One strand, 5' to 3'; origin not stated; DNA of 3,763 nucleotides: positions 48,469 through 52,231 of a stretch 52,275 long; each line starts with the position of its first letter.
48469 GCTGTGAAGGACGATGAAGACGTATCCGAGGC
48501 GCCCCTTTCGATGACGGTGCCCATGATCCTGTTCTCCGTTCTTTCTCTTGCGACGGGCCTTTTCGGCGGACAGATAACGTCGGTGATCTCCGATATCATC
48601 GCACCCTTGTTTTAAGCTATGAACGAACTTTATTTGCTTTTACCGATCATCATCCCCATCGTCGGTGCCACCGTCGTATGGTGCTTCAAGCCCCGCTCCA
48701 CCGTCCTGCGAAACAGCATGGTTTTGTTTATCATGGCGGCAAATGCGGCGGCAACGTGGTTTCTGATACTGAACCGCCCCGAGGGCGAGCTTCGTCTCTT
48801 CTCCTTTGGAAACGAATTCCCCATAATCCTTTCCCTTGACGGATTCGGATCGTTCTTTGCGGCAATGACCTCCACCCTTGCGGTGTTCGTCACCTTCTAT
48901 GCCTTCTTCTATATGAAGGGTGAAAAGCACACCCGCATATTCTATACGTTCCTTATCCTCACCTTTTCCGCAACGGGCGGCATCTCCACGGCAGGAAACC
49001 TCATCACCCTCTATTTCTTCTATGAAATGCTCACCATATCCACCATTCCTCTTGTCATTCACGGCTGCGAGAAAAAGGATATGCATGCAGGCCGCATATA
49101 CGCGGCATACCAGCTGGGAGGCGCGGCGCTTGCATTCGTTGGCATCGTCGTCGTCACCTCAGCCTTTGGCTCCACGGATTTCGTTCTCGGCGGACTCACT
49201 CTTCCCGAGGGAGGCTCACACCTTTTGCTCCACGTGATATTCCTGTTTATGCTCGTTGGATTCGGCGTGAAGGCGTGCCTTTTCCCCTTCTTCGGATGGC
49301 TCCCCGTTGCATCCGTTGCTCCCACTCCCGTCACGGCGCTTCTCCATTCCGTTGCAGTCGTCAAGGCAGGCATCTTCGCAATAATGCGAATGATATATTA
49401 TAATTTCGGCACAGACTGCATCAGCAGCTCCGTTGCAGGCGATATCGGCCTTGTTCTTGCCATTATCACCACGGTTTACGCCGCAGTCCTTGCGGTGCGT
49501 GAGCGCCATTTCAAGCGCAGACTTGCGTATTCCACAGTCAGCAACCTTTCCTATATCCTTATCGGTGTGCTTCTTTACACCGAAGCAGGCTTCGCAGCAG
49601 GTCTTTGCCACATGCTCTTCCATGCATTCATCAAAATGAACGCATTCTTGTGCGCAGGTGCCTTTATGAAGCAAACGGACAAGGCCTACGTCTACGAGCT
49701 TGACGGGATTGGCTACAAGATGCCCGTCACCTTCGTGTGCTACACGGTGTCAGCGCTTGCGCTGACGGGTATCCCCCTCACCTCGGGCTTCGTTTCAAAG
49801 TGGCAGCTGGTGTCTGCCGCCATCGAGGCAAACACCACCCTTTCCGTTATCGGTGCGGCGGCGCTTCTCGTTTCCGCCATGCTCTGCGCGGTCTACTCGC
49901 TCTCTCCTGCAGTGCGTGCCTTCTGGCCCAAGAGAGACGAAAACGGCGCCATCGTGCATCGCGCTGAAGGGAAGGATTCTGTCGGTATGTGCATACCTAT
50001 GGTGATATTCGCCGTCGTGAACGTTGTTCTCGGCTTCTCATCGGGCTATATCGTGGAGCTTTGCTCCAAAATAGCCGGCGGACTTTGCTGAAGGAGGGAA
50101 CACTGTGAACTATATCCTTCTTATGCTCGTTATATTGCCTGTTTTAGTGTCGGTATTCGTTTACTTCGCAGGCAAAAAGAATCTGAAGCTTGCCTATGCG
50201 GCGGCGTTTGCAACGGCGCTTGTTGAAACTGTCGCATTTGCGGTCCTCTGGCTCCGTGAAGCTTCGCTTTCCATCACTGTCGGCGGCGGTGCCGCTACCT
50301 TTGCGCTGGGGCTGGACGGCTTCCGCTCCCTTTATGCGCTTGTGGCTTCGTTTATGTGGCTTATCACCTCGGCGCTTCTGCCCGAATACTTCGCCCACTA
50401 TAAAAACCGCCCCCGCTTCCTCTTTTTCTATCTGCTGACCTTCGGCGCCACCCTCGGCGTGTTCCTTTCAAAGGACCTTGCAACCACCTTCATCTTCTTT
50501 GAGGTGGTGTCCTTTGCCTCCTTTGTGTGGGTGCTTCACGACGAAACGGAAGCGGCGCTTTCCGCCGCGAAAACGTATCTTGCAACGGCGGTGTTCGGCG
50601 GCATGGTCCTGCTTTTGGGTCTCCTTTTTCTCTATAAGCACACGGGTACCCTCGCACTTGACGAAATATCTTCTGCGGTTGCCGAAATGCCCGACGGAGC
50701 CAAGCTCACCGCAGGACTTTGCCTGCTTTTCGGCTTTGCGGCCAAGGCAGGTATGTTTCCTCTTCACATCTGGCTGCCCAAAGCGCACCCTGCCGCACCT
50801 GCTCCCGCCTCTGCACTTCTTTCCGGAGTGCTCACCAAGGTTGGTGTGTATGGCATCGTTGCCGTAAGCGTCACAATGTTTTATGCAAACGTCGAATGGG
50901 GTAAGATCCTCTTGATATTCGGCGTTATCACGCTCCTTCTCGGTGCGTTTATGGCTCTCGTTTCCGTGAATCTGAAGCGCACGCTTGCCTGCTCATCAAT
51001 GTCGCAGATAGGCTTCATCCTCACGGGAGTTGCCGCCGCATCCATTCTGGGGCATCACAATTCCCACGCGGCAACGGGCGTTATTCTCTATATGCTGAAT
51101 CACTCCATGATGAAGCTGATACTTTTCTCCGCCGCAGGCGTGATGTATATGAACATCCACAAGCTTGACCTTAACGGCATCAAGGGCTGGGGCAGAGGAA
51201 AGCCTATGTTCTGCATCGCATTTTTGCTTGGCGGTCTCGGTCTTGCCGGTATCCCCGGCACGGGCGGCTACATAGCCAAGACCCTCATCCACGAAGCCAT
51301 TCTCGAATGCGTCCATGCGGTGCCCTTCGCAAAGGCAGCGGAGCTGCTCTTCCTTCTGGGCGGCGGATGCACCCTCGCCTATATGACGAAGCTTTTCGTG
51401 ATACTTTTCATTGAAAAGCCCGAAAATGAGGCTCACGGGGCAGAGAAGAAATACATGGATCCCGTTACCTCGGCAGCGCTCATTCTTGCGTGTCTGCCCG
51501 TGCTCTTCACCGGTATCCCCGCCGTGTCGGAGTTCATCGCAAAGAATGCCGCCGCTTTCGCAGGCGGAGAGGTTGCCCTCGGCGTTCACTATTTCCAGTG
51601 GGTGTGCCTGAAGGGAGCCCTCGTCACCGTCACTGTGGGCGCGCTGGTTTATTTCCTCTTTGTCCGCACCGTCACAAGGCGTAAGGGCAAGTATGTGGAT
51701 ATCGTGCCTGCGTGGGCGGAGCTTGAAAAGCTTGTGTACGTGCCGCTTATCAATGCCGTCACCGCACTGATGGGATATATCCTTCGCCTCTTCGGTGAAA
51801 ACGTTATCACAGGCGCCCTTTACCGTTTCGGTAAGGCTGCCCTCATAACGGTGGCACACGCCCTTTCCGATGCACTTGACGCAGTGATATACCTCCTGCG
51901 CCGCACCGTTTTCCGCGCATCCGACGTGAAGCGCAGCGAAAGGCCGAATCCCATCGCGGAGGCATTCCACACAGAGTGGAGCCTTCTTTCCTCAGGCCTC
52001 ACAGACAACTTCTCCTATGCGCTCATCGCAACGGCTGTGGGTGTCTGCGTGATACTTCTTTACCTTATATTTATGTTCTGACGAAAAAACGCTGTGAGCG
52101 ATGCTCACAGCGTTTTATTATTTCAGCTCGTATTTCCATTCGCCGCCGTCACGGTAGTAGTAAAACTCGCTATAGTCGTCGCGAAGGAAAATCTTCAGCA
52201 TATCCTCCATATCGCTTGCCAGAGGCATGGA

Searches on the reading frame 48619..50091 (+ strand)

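Call 44: search_protein_families(library=pfam, proteins=[window:48619-50091:+], max_evalue=0.0001)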
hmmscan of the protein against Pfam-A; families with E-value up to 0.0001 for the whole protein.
window:48619-50091:+ (490 aa): 1 family
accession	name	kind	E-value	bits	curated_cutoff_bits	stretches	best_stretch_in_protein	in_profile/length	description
PF00361.26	Proton_antipo_M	-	5.3e-52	177.3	21.5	1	125-411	1-285/294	NADH:quinone oxidoreductase/Mrp antiporter, TM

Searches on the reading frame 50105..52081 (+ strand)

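Call 44: search_protein_families(library=pfam, proteins=[window:50105-52081:+], max_evalue=0.0001)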
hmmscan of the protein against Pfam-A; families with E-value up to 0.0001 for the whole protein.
window:50105-52081:+ (658 aa): 1 family
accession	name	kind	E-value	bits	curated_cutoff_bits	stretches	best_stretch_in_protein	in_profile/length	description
PF00361.26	Proton_antipo_M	-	1.8e-57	195.2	21.5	1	122-404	1-280/294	NADH:quinone oxidoreductase/Mrp antiporter, TM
